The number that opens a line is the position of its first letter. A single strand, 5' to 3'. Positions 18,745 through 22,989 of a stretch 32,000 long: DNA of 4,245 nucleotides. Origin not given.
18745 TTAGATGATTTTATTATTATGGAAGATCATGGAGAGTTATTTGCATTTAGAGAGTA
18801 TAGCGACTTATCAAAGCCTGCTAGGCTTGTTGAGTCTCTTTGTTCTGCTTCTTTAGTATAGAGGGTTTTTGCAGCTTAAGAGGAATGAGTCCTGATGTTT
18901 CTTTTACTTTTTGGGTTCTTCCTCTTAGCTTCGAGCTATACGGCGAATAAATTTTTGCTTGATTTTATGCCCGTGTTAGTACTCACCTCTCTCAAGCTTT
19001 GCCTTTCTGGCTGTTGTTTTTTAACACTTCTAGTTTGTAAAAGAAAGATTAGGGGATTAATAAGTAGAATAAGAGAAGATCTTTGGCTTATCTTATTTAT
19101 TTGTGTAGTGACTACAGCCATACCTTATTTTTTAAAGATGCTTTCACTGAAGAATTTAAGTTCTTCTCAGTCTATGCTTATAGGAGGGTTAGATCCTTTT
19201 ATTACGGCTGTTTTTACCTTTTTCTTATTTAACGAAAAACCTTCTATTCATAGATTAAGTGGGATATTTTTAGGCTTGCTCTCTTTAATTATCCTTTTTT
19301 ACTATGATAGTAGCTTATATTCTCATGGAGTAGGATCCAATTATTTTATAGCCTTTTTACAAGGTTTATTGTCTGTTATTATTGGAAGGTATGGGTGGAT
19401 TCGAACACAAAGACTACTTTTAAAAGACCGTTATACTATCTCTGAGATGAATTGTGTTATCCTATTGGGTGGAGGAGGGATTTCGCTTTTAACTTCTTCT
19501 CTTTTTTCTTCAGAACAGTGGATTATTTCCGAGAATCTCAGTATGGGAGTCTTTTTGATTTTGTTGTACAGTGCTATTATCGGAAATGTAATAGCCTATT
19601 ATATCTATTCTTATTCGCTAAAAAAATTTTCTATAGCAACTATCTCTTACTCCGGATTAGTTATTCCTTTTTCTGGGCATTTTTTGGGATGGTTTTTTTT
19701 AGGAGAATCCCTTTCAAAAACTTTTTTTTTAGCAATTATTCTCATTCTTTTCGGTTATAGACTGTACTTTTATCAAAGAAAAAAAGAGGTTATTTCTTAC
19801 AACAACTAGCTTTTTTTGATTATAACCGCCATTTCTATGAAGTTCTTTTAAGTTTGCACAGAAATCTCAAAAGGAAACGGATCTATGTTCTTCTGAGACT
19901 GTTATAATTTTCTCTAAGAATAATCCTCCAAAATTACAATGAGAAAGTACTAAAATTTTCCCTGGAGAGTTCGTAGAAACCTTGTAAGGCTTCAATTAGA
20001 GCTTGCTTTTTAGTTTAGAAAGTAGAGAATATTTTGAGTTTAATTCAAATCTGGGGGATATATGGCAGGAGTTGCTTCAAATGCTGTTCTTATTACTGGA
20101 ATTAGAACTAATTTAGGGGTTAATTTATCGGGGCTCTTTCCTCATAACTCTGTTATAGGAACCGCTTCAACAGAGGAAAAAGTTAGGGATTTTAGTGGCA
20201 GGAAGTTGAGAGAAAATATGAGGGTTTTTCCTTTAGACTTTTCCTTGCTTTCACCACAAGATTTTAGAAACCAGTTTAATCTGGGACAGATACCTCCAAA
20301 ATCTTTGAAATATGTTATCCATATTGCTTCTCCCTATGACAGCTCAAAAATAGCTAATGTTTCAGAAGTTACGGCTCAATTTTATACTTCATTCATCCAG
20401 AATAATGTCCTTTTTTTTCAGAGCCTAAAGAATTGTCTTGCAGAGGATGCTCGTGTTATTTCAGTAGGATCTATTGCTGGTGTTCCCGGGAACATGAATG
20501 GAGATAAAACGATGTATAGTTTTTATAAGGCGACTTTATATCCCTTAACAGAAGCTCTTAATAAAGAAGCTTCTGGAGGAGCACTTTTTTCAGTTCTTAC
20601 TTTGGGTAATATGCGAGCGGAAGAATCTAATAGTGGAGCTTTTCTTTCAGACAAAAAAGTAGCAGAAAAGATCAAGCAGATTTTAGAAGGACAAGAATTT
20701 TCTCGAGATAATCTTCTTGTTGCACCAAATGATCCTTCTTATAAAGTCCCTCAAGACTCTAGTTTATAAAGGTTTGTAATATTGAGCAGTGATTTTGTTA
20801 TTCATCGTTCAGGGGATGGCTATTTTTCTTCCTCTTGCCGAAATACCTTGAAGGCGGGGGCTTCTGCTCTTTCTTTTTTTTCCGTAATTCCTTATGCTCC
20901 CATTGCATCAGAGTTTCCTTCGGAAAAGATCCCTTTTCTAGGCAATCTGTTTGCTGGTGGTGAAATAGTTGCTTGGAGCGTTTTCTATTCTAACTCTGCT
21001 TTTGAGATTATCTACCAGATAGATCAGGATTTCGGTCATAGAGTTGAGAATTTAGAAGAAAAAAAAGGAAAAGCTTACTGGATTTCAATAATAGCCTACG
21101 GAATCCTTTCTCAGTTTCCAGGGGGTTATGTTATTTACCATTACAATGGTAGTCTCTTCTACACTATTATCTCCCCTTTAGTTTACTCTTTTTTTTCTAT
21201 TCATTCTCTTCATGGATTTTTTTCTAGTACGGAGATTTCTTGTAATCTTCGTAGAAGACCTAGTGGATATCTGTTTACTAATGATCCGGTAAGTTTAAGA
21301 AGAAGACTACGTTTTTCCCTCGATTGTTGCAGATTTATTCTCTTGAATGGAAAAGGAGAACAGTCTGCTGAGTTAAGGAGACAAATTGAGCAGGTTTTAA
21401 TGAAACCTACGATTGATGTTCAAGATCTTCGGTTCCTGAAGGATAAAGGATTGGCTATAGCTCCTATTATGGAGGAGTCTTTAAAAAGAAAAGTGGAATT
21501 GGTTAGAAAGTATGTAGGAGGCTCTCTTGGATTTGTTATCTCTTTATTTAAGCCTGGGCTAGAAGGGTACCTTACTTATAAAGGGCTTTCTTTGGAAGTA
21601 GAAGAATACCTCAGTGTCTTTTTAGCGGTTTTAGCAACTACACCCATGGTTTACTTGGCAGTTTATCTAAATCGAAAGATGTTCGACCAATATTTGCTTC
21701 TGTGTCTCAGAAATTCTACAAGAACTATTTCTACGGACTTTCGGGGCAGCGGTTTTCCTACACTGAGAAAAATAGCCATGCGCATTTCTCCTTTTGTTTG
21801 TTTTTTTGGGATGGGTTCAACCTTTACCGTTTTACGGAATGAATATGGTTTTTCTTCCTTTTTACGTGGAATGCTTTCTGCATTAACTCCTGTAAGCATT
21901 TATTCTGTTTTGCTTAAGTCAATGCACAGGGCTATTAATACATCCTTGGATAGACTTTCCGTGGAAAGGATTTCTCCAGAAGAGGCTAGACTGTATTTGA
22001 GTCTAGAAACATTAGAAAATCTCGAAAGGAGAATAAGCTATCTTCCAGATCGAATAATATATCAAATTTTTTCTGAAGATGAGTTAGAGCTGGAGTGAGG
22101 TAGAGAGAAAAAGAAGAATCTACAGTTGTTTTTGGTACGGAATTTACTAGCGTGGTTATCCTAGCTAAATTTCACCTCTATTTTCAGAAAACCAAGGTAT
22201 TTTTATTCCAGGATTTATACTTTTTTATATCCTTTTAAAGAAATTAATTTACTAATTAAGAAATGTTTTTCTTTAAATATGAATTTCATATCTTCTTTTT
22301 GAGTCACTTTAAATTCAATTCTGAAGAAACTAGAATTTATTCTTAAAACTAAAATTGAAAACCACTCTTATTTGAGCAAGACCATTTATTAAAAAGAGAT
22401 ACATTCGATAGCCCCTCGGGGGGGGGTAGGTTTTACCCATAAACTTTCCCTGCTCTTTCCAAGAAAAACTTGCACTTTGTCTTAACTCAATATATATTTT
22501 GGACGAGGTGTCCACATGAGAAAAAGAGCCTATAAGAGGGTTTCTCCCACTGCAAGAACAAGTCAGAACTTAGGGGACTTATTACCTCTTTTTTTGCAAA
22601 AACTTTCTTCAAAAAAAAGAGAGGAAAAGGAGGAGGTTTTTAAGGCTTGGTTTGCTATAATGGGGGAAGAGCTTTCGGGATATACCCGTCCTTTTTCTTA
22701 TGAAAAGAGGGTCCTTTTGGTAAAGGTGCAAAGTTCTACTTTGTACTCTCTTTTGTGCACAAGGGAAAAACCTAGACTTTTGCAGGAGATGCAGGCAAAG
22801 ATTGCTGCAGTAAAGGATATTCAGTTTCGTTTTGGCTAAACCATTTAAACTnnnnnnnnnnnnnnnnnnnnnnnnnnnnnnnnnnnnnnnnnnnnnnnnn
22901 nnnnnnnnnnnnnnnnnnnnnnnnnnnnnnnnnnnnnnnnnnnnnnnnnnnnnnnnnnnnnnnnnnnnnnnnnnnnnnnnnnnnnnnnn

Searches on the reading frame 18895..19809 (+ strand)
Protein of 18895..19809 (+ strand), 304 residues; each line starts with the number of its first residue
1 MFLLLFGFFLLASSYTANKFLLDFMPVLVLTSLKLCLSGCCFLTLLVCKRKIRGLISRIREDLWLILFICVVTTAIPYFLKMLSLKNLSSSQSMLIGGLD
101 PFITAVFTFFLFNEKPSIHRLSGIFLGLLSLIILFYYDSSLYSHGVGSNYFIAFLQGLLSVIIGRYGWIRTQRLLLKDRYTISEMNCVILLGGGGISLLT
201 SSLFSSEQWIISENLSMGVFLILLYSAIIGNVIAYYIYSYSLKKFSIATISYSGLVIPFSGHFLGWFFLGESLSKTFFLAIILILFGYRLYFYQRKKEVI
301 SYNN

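Call 7: search_protein_families(library=ncbifam, proteins=[window:18895-19809:+], max_evalue=0.00001)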
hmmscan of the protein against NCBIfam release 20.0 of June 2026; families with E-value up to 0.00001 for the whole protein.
window:18895-19809:+ (304 aa): 2 families
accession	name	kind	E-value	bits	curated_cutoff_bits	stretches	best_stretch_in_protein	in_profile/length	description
TIGR00950.1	2A78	equivalog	1.4e-21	77.1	230.2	1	12-287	2-262/264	carboxylate/amino acid/amine transporter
NF008432.0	PRK11272.1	equivalog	5e-12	45.6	270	1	8-290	19-284/294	drug/metabolite exporter YedA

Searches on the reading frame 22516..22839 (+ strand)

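Call 8: search_protein_families(library=ncbifam, proteins=[window:22516-22839:+], max_evalue=0.00001)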
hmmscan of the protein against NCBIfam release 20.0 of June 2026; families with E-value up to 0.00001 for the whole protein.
window:22516-22839:+ (107 aa): 0 families

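Call 67: search_protein_families(library=pfam, proteins=[window:22516-22839:+], max_evalue=0.001)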
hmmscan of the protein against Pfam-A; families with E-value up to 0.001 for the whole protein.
window:22516-22839:+ (107 aa): 1 family
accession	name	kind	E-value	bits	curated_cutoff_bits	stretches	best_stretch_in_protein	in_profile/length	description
PF05258.17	DciA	-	7.5e-12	45.8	24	1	19-104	2-89/89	Dna[CI] antecedent, DciA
